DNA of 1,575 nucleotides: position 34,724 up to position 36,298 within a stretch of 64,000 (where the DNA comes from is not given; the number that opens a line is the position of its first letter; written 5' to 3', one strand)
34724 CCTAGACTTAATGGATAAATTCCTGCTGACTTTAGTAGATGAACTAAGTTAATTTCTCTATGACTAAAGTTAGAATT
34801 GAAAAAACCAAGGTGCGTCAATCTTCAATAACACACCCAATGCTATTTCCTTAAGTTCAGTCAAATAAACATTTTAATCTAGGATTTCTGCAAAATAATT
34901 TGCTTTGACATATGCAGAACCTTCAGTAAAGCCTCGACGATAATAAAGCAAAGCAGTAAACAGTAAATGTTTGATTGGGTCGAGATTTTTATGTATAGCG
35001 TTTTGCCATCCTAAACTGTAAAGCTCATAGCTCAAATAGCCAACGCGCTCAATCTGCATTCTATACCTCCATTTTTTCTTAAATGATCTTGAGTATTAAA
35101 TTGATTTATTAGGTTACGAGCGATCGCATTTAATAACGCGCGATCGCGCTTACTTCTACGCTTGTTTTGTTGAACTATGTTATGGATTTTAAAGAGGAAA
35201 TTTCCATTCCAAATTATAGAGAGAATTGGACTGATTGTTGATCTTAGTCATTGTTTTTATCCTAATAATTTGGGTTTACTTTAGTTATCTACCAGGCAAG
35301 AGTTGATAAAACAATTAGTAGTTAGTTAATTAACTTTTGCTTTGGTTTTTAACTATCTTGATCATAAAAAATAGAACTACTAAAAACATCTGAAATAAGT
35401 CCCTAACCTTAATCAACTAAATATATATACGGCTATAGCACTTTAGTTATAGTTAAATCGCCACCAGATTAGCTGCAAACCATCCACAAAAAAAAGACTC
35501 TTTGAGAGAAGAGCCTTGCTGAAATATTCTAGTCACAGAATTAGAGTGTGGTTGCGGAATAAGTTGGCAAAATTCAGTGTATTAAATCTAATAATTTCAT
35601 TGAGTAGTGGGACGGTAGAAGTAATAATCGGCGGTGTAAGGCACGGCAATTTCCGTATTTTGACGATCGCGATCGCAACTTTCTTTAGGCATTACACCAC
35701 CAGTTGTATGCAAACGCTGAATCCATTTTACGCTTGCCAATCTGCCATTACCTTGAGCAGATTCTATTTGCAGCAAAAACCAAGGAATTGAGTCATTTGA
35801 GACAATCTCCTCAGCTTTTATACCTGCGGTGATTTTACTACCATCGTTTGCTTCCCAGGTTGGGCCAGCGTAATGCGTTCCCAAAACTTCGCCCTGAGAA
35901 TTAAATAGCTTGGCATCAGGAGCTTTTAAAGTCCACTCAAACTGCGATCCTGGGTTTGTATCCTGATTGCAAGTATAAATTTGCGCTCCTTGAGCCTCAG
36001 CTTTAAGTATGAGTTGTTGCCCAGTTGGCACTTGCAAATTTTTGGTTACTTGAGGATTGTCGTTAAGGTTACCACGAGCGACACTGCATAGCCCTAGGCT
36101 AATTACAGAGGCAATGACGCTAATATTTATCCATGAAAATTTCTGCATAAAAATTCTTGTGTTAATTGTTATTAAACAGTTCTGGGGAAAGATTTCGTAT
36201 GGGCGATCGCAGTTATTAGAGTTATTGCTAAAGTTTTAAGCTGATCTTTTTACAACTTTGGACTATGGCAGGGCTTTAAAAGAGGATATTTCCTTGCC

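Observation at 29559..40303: Intact export/signalling locus: double-glycine-leader beta/gamma-crystallin-like proteins + C39-ABC exporter + HlyD + FAD monooxygenase, divergent from a 6-TM kinase/LuxR pair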

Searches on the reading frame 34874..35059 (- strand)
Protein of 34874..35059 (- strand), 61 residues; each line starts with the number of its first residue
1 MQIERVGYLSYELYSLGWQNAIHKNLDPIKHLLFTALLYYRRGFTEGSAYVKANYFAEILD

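Call 3: search_protein_families(library=pfam, proteins=[window:34874-35059:-], max_evalue=0.1)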
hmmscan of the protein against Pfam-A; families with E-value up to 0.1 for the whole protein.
window:34874-35059:- (61 aa): 0 families

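Call 4: search_protein_families(library=ncbifam, proteins=[window:34874-35059:-], max_evalue=0.1)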
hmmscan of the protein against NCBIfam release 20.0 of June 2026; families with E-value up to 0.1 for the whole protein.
window:34874-35059:- (61 aa): 0 families

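Call 50: find_homologous_proteins(query=window:34874-35059:-, max_evalue=0.01)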
Query window:34874-35059:- (61 aa): 6 proteins with E <= 0.01 among 6 candidates.
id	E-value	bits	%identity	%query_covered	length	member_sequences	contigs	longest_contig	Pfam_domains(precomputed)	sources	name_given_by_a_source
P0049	9.5e-31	122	92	100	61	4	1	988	-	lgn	-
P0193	1.1e-22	96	72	98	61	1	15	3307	-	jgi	jgi:hypothetical protein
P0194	1.9e-22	96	73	98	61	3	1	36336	-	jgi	jgi:hypothetical protein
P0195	6.9e-22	94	73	98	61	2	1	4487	-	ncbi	-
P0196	2.4e-21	92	70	100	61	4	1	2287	-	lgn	-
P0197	8.0e-20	87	63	98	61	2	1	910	-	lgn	-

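Call 69: predict_structure(alignment_id=A6)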
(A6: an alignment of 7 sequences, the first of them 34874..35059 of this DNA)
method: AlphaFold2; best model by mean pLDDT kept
length: 61 residues; sequences in the alignment: 7
mean_pLDDT: 64.9   pTM: 0.45
mean pLDDT of the five models: 64.9, 63.6, 56.8, 56.7, 52.4
residues with pLDDT >= 90: 0; 70-90: 21; 50-70: 38; < 50: 2
segments of 3 or more residues with pLDDT < 50: none
pLDDT, mean of each block of 10 residues (from residue 1): 58 62 64 72 63 72 67
secondary structure, 60 per line:
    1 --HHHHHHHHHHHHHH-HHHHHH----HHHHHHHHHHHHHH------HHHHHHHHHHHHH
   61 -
elements in order: H3-16 H18-23 H28-41 H48-60

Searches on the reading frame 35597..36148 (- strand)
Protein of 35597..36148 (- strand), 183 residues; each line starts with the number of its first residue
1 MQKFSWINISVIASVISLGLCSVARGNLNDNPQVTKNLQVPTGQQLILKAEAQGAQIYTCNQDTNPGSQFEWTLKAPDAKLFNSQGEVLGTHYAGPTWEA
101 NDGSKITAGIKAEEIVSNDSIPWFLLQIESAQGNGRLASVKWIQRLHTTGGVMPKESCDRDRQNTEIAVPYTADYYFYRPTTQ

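Call 3: search_protein_families(library=pfam, proteins=[window:35597-36148:-], max_evalue=0.1)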
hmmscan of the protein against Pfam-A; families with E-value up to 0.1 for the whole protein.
window:35597-36148:- (183 aa): 1 family
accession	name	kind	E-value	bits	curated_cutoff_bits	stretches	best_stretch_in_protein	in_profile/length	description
PF11937.13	DUF3455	-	1.1e-28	101.1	25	1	41-179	1-157/157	Protein of unknown function (DUF3455)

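Call 4: search_protein_families(library=ncbifam, proteins=[window:35597-36148:-], max_evalue=0.1)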
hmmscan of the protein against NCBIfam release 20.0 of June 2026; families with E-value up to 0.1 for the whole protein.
window:35597-36148:- (183 aa): 0 families
